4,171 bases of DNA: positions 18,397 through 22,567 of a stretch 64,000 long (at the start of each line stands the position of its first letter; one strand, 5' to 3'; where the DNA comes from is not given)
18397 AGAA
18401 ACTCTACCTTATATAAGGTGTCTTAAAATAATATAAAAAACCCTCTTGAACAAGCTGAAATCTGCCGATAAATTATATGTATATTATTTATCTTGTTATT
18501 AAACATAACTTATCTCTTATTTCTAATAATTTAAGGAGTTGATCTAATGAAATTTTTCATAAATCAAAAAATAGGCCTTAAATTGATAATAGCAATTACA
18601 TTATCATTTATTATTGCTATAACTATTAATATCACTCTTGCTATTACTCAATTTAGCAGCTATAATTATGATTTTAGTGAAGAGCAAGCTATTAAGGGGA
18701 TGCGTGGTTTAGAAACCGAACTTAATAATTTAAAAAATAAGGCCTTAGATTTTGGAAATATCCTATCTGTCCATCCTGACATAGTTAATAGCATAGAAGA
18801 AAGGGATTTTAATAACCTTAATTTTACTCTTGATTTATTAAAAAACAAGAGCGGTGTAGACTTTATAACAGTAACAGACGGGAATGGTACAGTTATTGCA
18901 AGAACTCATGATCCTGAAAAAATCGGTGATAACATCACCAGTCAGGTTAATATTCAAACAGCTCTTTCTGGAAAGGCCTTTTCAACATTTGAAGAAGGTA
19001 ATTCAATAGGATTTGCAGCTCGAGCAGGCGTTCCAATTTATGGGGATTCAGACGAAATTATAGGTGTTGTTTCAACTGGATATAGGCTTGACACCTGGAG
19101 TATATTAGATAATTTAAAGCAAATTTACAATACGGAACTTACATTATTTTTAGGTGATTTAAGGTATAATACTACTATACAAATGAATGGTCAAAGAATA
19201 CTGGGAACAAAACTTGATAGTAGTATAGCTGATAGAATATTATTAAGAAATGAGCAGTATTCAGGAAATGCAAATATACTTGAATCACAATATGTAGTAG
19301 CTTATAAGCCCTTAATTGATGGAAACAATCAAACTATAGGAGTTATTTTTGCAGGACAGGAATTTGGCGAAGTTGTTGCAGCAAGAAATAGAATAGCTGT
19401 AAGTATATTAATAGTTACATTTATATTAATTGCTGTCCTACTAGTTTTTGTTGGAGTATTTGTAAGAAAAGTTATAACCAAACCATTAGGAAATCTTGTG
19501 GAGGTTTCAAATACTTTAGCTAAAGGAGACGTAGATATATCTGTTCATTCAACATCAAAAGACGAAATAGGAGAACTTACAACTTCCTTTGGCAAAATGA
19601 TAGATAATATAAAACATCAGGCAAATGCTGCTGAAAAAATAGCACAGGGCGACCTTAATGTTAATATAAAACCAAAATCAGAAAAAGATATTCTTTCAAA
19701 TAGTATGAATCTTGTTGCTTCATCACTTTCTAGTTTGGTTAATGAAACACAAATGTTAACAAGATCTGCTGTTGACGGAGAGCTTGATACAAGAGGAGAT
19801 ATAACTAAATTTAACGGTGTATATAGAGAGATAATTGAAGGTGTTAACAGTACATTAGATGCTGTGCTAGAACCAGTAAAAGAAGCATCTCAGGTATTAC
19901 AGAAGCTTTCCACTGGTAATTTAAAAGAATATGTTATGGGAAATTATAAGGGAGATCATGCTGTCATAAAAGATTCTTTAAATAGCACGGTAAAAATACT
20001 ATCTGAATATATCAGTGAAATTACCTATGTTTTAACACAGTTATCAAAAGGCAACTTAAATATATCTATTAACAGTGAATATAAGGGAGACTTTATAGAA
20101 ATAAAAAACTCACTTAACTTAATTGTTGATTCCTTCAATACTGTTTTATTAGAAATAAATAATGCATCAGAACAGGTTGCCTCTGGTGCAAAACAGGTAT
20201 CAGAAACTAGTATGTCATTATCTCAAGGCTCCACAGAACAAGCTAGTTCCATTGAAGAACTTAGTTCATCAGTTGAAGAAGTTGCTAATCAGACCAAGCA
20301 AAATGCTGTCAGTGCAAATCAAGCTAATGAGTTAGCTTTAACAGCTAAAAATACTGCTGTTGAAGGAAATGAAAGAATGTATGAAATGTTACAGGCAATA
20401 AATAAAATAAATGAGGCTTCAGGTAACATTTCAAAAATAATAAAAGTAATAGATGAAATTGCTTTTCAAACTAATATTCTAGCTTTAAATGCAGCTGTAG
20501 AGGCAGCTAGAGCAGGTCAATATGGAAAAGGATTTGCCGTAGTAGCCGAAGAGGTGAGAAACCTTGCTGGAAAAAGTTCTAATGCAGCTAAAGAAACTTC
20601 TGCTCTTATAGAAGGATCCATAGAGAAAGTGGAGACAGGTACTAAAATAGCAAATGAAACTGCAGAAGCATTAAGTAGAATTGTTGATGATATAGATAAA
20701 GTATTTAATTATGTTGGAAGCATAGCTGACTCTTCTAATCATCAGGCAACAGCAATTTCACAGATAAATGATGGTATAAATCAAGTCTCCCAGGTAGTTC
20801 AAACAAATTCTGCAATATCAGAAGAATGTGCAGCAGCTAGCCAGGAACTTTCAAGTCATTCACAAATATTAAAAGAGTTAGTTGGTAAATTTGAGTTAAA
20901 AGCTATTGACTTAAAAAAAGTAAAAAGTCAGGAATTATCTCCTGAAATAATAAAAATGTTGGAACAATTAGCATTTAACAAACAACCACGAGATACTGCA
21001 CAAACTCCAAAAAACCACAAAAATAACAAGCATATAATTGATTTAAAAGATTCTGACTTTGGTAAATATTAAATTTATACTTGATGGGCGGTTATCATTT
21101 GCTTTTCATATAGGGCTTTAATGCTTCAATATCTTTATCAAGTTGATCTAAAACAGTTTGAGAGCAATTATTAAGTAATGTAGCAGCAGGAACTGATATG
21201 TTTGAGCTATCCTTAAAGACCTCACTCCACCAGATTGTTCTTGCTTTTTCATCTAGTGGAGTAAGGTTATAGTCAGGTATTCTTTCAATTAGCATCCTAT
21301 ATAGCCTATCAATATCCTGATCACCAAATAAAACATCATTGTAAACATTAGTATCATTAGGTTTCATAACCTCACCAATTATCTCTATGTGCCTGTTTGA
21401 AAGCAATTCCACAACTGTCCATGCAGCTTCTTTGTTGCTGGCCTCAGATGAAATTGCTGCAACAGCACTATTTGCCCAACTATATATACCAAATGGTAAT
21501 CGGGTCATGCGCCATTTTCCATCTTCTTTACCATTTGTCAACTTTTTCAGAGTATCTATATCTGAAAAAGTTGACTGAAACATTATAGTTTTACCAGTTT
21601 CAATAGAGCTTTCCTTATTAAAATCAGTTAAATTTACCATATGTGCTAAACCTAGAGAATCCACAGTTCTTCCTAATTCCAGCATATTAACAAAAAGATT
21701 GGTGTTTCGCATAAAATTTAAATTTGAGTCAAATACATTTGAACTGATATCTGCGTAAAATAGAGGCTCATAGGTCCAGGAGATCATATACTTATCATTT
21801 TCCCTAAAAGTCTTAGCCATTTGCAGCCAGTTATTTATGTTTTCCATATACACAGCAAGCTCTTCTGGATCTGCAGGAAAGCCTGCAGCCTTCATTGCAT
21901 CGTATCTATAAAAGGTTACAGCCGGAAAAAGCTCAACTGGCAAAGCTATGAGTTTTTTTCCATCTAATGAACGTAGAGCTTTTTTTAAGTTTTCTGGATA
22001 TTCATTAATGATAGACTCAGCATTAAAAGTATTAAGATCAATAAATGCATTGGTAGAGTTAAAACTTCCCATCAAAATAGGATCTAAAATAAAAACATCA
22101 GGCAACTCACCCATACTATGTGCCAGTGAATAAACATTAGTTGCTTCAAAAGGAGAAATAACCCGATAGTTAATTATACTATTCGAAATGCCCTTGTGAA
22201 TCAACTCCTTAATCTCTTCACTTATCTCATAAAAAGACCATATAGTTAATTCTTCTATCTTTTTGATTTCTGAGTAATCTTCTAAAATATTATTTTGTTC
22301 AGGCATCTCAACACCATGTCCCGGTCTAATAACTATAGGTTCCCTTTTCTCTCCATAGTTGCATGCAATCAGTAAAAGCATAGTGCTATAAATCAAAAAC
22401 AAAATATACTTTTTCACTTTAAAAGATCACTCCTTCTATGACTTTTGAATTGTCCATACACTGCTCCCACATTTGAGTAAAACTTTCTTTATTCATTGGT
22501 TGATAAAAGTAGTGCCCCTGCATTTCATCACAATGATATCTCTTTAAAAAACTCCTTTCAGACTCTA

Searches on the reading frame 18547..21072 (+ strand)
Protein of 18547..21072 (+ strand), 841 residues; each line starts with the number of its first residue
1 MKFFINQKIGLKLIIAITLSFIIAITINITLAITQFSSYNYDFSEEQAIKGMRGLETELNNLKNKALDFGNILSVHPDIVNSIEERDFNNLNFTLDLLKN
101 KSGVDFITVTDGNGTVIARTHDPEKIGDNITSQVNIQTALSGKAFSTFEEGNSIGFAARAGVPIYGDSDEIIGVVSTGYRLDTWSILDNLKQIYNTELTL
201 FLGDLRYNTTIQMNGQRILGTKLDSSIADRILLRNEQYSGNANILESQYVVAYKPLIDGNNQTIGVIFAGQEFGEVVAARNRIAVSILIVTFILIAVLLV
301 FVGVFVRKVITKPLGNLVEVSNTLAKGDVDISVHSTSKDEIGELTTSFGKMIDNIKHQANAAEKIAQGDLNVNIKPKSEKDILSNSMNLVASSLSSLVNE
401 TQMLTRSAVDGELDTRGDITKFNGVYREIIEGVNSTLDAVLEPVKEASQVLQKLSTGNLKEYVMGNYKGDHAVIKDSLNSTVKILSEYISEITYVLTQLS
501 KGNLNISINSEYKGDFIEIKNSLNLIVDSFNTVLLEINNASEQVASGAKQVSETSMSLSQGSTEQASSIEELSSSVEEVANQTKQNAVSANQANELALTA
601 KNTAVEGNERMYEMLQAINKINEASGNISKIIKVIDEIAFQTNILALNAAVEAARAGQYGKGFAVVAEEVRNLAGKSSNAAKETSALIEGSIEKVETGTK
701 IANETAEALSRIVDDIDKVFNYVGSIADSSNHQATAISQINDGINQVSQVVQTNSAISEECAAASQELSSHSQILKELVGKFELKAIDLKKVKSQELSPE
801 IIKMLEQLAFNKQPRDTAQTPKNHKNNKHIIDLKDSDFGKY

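Call 11: search_protein_families(library=pfam, proteins=[window:18547-21072:+], max_evalue=0.0001)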
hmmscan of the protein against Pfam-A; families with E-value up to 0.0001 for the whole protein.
window:18547-21072:+ (841 aa): 7 families
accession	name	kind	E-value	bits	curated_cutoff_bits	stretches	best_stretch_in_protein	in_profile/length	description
PF00015.26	MCPsignal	-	3.9e-51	173.8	34.6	1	595-750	2-171/172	Methyl-accepting chemotaxis protein (MCP) signalling domain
PF18947.5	HAMP_2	-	4.4e-33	113.5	24.3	2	421-485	1-65/67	HAMP domain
PF17202.10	sCache_3_3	-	6.7e-26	91.2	28.8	1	185-280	8-104/107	Single cache domain 3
PF00672.30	HAMP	-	9.4e-18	64.7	25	1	305-356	1-52/53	HAMP domain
PF14827.12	dCache_3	-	7.1e-17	62.2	25.7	1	55-267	15-229/239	Double sensory domain of two-component sensor kinase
PF17203.10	sCache_3_2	-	4.5e-15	56.4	28.4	1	86-183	35-130/140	Single cache domain 3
PF17201.10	Cache_3-Cache_2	-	5.7e-11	42.7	27.7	1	185-278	89-189/299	Cache 3/Cache 2 fusion domain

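Call 77: find_encoding_contigs(protein=window:18547-21072:+, flank=10000, max_places=3)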
Protein window:18547-21072:+ (841 aa): no gene with exactly this product is on record in the collection.

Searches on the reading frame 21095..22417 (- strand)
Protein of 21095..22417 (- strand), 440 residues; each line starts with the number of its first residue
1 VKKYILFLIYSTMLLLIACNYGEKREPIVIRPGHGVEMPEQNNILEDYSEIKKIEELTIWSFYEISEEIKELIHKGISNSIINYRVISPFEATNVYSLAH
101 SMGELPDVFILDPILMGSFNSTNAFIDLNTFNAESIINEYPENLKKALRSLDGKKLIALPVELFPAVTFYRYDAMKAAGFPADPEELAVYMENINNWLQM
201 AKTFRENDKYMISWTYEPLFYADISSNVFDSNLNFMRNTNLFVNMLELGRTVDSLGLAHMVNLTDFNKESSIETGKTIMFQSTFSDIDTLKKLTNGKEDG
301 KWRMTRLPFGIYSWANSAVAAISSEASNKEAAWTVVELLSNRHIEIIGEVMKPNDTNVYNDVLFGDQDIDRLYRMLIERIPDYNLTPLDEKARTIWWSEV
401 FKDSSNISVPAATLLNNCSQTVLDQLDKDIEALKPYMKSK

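Call 11: search_protein_families(library=pfam, proteins=[window:21095-22417:-], max_evalue=0.0001)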
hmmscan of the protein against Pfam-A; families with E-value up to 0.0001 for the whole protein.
window:21095-22417:- (440 aa): 1 family
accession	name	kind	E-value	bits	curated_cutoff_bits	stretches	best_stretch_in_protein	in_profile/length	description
PF01547.30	SBP_bac_1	-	2.8e-10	41.1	26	1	98-339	42-300/307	Bacterial extracellular solute-binding protein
